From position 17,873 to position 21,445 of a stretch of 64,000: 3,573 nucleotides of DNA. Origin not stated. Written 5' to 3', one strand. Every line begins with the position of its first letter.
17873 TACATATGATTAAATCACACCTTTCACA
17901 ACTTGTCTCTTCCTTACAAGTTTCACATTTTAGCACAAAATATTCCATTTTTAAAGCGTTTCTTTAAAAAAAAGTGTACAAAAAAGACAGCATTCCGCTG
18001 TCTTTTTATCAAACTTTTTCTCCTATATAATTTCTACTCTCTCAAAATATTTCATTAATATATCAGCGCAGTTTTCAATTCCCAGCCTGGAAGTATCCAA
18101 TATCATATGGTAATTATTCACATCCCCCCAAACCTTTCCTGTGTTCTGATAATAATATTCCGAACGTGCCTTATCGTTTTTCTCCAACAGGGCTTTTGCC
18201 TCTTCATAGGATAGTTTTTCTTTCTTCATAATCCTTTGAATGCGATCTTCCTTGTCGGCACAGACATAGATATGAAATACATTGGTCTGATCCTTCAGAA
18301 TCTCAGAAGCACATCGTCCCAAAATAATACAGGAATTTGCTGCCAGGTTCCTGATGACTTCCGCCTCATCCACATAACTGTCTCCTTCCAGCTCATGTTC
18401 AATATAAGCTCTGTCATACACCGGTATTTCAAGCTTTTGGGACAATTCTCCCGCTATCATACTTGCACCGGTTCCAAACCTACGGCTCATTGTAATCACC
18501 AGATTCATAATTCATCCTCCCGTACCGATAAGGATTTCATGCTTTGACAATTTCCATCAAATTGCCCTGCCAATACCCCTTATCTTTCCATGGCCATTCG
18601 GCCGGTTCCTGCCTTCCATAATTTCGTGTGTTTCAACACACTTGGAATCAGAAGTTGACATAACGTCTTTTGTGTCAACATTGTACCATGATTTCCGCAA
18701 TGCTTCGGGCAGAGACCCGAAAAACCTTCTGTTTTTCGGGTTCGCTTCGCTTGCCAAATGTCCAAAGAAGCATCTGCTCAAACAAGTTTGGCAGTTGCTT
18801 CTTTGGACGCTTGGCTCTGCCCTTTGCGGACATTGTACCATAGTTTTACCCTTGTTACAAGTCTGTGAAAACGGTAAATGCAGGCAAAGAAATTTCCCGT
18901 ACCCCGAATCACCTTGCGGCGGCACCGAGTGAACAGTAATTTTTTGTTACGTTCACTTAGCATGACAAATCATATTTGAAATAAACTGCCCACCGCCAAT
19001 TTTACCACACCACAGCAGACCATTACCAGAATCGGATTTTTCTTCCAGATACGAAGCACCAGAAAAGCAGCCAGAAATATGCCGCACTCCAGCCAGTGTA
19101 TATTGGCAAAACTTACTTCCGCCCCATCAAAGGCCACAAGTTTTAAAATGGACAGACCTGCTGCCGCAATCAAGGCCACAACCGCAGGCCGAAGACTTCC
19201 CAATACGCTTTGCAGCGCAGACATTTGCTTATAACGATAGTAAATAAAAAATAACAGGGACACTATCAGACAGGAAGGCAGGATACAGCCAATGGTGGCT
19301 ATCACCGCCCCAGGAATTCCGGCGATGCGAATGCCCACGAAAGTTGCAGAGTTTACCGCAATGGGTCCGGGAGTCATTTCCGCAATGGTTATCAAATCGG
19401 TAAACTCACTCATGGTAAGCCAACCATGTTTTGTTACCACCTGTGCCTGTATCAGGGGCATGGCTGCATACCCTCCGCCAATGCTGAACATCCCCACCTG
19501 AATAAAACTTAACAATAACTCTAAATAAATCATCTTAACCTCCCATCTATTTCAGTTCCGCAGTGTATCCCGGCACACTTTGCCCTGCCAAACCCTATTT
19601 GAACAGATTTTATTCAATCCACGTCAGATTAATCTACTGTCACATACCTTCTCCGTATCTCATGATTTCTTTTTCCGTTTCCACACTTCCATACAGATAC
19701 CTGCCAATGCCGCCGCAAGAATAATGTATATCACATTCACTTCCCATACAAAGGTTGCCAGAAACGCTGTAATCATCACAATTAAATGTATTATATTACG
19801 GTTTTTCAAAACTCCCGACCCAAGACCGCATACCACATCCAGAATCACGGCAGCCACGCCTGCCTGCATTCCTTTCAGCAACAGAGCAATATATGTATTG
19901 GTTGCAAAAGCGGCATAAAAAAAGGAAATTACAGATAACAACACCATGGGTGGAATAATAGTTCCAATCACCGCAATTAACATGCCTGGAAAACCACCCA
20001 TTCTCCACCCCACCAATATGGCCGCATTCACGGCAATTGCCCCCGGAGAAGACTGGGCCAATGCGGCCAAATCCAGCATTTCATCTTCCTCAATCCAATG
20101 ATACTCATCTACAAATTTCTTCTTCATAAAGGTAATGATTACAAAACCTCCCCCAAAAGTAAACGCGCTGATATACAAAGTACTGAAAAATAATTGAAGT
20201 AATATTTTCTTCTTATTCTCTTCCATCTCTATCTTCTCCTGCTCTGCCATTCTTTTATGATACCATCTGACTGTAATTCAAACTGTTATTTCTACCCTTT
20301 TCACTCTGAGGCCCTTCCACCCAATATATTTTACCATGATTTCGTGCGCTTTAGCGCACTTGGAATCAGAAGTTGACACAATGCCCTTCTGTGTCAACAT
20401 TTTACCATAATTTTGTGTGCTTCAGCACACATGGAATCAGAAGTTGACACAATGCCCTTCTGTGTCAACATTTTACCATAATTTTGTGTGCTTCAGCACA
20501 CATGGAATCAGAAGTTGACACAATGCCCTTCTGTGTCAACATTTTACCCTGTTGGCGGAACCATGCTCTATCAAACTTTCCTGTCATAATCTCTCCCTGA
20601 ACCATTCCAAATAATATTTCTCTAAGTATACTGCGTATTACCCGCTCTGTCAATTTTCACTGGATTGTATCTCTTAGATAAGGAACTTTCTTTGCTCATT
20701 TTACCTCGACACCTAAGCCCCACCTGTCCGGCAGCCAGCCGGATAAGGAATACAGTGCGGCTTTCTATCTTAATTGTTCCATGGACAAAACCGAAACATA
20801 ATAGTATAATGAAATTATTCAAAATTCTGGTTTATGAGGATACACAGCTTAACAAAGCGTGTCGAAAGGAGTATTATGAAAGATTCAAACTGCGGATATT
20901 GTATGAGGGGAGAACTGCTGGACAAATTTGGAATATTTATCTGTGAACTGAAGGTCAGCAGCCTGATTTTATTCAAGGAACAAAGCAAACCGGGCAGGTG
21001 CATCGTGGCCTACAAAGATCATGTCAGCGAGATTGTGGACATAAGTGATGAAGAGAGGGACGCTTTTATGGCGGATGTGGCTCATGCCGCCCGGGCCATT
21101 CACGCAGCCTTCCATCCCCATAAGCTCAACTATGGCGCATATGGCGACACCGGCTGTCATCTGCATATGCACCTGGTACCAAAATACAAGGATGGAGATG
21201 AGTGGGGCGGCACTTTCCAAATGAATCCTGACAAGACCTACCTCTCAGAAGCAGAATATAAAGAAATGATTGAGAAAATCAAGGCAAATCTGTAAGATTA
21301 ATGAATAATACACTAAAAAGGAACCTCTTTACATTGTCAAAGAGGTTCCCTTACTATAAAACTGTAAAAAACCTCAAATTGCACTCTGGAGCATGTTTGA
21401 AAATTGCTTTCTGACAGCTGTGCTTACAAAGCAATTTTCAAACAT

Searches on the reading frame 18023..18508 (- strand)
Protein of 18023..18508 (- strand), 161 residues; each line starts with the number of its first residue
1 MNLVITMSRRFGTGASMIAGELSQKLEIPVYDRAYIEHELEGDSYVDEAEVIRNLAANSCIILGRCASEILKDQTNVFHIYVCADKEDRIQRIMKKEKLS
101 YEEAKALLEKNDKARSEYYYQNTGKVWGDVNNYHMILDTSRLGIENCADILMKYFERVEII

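Call 32: search_protein_families(library=pfam, proteins=[window:18023-18508:-])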
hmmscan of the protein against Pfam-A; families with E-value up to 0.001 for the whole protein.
window:18023-18508:- (161 aa): 2 families
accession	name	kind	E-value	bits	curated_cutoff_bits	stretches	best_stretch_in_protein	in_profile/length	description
PF13189.12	Cytidylate_kin2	-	6.6e-39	134.3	28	2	44-141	78-176/176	Cytidylate kinase-like family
PF17762.8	HTH_ParB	-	0.00061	20.3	22.6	1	44-121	4-81/102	ParB HTH domain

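Call 42: find_encoding_contigs(protein=window:18023-18508:-, flank=1500, max_places=8)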
Protein window:18023-18508:- (161 aa): 23 contigs read that carry it; 4 places shown.
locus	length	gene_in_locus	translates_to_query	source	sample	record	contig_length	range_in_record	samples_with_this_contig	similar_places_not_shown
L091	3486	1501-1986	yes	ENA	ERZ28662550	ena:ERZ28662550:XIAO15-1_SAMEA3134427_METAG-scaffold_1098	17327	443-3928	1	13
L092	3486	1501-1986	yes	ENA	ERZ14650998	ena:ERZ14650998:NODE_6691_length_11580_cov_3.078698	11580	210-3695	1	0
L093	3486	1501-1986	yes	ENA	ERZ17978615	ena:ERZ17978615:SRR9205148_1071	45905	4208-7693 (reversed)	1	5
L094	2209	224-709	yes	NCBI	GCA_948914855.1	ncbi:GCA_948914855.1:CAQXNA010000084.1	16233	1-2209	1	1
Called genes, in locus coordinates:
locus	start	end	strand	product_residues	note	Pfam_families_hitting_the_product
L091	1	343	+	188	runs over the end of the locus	PF02417:Chromate_transp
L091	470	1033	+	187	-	PF02417:Chromate_transp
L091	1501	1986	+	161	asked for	PF13189:Cytidylate_kin2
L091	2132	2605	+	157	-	PF01899:MNHE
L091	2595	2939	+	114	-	PF04066:MrpF_PhaF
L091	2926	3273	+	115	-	PF03334:PhaG_MnhG_YufB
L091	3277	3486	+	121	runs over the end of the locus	PF13244:MbhD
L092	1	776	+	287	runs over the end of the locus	PF04439:Adenyl_transf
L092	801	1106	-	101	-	-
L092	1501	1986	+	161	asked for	PF13189:Cytidylate_kin2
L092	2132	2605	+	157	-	PF01899:MNHE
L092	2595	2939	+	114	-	PF04066:MrpF_PhaF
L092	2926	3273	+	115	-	PF03334:PhaG_MnhG_YufB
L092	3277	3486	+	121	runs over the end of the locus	PF13244:MbhD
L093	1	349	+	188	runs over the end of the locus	PF02417:Chromate_transp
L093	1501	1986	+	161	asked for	PF13189:Cytidylate_kin2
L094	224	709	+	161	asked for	PF13189:Cytidylate_kin2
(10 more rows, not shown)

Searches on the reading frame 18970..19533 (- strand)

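Call 32: search_protein_families(library=pfam, proteins=[window:18970-19533:-])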
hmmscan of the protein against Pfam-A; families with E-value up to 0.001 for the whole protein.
window:18970-19533:- (187 aa): 1 family
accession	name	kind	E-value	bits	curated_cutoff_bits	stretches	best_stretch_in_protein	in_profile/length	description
PF02417.20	Chromate_transp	-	2.7e-49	167.8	28.6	1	4-178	1-165/166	Chromate transporter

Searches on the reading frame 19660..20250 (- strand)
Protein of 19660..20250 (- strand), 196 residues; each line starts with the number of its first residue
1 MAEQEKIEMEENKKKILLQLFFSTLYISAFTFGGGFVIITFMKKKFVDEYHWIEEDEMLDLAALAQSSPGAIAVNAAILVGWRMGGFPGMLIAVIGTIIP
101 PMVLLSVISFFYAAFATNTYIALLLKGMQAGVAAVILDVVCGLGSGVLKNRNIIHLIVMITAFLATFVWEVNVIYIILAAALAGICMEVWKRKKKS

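Call 32: search_protein_families(library=pfam, proteins=[window:19660-20250:-])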
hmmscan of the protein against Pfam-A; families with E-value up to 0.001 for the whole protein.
window:19660-20250:- (196 aa): 1 family
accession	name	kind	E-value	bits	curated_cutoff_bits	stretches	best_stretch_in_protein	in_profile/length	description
PF02417.20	Chromate_transp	-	1.7e-44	152.2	28.6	1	18-185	1-166/166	Chromate transporter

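Call 43: find_encoding_contigs(protein=window:19660-20250:-, flank=1500, max_places=8)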
Protein window:19660-20250:- (196 aa): no gene with exactly this product is on record in the collection.
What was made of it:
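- Tried and rejected: Chromate-transporter protein look-up: not on record (call 43).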

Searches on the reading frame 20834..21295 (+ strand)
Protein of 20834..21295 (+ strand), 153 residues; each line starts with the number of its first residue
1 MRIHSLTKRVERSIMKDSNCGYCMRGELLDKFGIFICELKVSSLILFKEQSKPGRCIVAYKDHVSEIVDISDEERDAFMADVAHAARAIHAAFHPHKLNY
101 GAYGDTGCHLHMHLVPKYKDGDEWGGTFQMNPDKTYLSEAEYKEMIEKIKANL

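Call 32: search_protein_families(library=pfam, proteins=[window:20834-21295:+])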
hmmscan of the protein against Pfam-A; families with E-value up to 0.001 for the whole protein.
window:20834-21295:+ (153 aa): 1 family
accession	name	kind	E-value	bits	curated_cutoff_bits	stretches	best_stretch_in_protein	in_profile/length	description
PF01230.28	HIT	-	4.2e-08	34.2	21.5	1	38-119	11-97/98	HIT domain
